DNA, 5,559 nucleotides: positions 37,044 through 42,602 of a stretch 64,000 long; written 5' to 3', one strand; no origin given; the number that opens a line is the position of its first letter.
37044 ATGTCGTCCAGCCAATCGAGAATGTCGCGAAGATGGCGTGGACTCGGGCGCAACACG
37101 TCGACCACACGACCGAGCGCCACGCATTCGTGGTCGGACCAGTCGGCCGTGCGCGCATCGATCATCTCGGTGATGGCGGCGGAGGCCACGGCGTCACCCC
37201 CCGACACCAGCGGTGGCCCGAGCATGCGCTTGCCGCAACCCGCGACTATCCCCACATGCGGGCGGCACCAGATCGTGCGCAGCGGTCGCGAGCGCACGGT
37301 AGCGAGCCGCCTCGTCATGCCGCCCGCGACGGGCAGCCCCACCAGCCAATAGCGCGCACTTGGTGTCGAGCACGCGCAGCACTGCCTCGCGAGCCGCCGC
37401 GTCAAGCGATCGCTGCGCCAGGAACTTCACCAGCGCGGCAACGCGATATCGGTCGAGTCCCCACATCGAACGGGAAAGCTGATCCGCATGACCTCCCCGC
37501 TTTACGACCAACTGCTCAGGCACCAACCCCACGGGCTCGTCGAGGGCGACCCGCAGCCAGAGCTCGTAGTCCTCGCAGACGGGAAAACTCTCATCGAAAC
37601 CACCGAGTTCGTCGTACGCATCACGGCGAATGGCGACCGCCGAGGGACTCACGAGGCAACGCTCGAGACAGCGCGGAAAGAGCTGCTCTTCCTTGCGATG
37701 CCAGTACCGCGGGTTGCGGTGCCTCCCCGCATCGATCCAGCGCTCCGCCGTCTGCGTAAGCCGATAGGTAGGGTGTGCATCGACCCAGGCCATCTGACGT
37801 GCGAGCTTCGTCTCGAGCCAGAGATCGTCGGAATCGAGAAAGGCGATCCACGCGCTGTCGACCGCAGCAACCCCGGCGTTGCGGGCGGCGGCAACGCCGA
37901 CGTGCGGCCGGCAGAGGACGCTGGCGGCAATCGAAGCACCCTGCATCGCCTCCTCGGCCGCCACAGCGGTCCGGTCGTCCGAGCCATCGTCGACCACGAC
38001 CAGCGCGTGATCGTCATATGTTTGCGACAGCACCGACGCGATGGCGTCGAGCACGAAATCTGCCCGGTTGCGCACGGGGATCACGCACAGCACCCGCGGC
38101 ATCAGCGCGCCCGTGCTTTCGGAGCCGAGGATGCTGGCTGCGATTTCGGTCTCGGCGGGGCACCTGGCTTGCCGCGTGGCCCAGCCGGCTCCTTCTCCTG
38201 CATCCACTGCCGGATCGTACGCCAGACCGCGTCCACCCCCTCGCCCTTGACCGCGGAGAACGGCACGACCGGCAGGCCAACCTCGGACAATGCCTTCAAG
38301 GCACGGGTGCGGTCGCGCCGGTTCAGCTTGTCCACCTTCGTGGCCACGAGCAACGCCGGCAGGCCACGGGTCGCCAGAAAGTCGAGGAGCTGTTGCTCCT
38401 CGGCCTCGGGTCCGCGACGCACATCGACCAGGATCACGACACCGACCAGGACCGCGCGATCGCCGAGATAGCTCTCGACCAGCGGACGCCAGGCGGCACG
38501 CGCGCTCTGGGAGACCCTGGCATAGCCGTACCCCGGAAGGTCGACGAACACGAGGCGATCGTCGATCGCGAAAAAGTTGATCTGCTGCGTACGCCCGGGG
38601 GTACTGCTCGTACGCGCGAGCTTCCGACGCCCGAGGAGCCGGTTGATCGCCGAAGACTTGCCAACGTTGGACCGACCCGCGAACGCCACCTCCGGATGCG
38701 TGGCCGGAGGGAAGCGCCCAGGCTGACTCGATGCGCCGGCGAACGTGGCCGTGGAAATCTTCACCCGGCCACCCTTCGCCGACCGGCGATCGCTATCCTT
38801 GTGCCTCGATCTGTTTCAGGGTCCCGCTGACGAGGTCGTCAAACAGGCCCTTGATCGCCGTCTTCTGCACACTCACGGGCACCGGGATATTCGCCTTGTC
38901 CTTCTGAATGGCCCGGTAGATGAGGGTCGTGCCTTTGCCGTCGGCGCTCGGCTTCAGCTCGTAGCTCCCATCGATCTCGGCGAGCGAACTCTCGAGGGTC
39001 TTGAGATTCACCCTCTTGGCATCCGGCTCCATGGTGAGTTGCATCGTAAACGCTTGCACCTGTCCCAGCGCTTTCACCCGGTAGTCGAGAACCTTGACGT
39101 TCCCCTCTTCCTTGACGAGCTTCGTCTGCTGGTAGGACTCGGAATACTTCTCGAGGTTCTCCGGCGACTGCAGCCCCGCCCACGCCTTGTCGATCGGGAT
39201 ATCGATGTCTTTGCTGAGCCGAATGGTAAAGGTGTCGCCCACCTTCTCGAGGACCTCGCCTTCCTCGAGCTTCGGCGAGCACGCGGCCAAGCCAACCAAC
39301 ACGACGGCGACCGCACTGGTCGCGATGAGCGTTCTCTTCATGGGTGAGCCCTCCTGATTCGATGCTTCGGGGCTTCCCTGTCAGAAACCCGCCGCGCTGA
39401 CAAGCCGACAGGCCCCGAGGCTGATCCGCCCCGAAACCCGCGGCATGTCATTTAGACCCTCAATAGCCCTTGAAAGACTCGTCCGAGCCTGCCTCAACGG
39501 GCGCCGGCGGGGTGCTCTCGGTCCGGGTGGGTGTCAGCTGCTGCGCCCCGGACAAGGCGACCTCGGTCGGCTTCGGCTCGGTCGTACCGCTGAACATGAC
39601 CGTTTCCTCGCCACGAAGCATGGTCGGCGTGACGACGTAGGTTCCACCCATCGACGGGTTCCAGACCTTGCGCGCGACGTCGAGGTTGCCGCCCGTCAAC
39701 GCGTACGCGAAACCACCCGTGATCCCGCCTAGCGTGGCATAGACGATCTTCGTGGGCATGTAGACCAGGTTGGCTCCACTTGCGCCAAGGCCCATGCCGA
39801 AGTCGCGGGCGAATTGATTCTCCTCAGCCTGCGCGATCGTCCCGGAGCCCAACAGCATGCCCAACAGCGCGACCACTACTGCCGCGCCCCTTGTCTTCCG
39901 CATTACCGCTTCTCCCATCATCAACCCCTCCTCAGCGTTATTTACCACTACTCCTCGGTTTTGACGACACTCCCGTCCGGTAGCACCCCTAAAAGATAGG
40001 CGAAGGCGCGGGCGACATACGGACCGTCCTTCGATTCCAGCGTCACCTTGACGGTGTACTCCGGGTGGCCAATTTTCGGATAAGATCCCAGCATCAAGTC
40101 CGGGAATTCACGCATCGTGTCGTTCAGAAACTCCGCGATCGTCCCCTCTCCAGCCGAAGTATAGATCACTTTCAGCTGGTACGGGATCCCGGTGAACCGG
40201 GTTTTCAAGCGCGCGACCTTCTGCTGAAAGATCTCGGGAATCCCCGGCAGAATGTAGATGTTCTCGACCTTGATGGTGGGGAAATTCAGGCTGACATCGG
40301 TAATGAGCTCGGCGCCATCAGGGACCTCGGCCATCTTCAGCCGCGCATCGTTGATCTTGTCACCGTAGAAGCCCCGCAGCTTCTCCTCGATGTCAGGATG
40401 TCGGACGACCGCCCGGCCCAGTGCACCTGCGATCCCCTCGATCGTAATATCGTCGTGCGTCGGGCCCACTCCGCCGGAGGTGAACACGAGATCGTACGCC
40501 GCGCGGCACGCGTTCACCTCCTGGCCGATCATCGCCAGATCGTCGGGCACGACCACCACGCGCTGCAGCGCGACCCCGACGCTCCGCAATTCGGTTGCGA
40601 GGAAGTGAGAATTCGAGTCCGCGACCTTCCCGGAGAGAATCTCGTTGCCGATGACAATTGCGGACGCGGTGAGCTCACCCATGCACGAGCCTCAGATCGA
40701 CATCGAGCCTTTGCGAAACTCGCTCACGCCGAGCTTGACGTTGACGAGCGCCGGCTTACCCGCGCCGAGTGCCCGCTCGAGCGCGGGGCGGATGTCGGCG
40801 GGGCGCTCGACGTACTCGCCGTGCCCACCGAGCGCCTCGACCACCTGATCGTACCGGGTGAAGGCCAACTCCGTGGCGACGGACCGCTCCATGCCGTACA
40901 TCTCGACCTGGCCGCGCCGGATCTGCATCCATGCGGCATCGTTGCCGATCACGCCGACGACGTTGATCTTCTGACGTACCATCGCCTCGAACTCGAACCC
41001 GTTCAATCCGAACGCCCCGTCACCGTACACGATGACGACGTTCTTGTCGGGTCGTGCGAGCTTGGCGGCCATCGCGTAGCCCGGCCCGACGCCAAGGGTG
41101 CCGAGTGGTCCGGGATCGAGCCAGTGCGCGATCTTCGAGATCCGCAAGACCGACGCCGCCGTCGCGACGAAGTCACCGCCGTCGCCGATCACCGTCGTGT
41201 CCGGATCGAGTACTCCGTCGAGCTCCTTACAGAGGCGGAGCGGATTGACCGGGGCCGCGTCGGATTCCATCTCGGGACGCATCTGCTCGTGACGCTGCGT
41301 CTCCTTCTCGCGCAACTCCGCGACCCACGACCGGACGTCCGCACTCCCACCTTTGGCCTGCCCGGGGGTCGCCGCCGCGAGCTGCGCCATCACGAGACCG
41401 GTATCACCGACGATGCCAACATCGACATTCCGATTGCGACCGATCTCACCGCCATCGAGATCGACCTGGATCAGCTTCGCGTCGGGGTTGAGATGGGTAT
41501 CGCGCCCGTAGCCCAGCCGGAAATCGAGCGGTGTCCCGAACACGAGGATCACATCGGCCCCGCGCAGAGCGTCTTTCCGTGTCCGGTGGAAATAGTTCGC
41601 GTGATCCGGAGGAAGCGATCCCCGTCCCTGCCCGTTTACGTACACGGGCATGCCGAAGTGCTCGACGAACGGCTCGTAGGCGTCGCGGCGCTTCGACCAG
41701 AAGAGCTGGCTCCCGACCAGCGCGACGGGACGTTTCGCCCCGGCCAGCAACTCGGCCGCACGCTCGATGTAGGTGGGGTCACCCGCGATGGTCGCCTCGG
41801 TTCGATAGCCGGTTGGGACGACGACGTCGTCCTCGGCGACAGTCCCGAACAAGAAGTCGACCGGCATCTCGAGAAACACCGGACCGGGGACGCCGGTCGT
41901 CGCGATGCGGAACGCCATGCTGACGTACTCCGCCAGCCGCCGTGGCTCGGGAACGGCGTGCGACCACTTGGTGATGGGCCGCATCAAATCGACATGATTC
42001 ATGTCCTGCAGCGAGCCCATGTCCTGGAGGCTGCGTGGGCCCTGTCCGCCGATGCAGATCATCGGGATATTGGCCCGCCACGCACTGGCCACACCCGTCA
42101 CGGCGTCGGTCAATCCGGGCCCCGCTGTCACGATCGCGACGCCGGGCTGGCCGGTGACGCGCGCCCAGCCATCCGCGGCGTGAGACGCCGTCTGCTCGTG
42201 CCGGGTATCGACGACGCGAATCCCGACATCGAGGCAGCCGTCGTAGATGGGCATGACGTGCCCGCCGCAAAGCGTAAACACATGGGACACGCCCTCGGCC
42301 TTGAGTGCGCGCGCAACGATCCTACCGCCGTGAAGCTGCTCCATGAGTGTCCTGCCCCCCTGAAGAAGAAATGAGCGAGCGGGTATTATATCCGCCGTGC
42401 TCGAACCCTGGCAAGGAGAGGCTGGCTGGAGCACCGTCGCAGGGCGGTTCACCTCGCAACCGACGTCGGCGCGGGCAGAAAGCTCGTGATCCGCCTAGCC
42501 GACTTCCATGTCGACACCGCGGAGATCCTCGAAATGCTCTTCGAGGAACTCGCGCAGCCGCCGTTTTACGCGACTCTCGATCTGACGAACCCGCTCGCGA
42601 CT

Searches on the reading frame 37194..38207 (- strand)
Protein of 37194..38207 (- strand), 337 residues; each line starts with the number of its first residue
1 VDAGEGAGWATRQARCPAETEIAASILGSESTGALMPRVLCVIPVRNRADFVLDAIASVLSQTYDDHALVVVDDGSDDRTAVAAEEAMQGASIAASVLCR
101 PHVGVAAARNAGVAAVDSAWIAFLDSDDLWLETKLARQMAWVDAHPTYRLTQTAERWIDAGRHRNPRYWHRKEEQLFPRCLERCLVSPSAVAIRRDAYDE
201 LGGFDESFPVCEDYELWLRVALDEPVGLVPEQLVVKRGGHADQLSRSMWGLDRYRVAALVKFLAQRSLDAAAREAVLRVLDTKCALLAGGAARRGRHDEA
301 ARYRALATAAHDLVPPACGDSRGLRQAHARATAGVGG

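Call 49: search_protein_families(library=pfam, proteins=[window:37194-38207:-], max_evalue=0.0001)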
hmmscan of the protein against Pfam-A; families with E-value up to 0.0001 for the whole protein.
window:37194-38207:- (337 aa): 3 families
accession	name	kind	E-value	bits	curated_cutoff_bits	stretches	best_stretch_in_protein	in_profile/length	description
PF00535.33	Glycos_transf_2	-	8.7e-27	94.5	23.3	1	42-201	3-167/168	Glycosyl transferase family 2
PF13641.12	Glyco_tranf_2_3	-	1.7e-16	61.4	27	1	37-221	1-195/230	Glycosyltransferase like family 2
PF10111.15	Glyco_tranf_2_2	-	3.6e-15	56.6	27.3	2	42-140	3-104/276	Glycosyltransferase like family 2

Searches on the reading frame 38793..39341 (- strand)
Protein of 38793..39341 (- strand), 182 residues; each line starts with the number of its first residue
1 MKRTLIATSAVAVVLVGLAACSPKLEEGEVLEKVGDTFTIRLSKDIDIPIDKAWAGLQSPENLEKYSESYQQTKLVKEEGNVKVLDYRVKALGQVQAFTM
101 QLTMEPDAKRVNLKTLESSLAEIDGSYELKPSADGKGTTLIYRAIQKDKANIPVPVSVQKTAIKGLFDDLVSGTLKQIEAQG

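Call 49: search_protein_families(library=pfam, proteins=[window:38793-39341:-], max_evalue=0.0001)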
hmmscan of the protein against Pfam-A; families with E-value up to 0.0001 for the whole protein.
window:38793-39341:- (182 aa): 1 family
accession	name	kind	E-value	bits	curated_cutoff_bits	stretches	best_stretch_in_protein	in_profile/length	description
PF10604.15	Polyketide_cyc2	-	1.4e-08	35.6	27.4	1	38-178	2-137/142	Polyketide cyclase / dehydrase and lipid transport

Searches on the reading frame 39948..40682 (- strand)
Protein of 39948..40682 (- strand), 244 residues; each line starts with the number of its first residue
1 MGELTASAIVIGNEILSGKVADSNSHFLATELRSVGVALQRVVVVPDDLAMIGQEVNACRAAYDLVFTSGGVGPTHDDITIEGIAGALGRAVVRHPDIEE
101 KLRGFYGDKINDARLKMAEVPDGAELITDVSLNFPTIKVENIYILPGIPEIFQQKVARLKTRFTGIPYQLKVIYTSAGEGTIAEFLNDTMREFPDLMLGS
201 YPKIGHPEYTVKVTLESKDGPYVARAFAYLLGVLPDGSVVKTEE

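Call 49: search_protein_families(library=pfam, proteins=[window:39948-40682:-], max_evalue=0.0001)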
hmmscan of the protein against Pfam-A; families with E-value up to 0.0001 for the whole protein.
window:39948-40682:- (244 aa): 2 families
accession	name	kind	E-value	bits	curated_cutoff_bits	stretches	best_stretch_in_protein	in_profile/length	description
PF00994.29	MoCF_biosynth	-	1.2e-27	96.9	26.6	1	8-153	2-131/144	Probable molybdopterin binding domain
PF24102.1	FLAD1_M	-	1.3e-18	67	27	1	169-242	3-77/78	FAD synthase, middle domain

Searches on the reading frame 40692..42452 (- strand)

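Call 49: search_protein_families(library=pfam, proteins=[window:40692-42452:-], max_evalue=0.0001)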
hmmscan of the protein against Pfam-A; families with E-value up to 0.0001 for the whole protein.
window:40692-42452:- (586 aa): 3 families
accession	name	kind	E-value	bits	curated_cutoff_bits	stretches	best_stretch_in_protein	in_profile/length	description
PF02776.23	TPP_enzyme_N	-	1.1e-39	135.4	26.8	1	41-154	2-117/119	Thiamine pyrophosphate enzyme, N-terminal TPP binding domain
PF02775.26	TPP_enzyme_C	-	8.7e-31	107.2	21.9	1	424-572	1-151/151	Thiamine pyrophosphate enzyme, C-terminal TPP binding domain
PF00205.28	TPP_enzyme_M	-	1.7e-29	102.7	30.4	1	229-358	1-137/137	Thiamine pyrophosphate enzyme, central domain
